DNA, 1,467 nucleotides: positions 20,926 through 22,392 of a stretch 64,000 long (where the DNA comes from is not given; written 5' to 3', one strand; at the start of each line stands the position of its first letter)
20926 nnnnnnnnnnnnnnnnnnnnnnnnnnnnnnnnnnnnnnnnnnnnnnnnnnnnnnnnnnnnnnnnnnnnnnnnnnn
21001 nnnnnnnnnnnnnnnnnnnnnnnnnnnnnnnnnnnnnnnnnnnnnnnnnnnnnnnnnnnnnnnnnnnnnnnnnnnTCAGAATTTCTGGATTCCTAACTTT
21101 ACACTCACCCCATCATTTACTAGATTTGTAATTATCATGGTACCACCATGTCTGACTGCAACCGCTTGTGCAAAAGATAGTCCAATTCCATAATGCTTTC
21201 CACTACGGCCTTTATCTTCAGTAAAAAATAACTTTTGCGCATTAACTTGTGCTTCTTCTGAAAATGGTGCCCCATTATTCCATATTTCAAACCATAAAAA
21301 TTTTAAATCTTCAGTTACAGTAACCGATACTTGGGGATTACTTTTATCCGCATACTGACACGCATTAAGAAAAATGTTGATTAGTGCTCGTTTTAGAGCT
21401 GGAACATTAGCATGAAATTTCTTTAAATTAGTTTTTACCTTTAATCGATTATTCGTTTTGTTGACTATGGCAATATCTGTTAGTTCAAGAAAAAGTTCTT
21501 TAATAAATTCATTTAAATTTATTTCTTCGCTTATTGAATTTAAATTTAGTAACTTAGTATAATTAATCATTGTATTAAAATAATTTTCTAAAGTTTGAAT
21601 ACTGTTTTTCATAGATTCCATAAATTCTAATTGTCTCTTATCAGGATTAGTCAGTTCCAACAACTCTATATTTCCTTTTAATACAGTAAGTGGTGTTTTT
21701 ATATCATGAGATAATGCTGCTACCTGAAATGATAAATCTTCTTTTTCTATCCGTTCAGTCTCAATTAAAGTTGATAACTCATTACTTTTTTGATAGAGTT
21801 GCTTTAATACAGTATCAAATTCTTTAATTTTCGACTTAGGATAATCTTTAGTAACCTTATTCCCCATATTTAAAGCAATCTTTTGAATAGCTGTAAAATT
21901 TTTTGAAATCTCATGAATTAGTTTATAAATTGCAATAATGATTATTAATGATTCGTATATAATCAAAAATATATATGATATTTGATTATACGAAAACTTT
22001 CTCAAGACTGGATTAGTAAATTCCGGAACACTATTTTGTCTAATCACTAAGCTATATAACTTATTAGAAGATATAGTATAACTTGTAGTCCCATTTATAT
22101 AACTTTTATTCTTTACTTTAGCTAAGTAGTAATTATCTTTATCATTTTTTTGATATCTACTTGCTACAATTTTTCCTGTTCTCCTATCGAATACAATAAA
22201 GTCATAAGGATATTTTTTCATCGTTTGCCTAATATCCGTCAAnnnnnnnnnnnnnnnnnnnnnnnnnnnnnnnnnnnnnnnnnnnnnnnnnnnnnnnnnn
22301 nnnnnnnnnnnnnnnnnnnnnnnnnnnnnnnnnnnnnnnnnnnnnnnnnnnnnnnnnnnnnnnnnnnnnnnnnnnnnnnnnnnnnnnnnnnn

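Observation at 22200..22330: lanR/lanK junction looks like a deletion-fusion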

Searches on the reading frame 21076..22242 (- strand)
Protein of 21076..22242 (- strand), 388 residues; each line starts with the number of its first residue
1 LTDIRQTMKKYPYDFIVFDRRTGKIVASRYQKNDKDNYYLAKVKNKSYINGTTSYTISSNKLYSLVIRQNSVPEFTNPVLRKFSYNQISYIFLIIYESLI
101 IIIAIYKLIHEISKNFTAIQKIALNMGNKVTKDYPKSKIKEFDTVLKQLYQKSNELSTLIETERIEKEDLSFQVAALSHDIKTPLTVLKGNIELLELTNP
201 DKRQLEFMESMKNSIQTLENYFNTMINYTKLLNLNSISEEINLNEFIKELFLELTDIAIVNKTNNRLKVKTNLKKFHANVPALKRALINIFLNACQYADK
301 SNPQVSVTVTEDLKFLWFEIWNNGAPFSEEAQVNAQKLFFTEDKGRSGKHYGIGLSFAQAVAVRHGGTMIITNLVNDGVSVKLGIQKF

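Call 24: search_protein_families(library=pfam, proteins=[window:21076-22242:-], max_evalue=0.01)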
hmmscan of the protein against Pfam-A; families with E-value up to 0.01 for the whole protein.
window:21076-22242:- (388 aa): 2 families
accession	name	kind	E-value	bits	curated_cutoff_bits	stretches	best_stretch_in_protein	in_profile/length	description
PF00512.31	HisKA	-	2.3e-12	47.2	26.9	1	172-231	4-63/66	His Kinase A (phospho-acceptor) domain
PF02518.31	HATPase_c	-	1.2e-10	42.2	26.4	1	281-382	4-104/111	Histidine kinase-, DNA gyrase B-, and HSP90-like ATPase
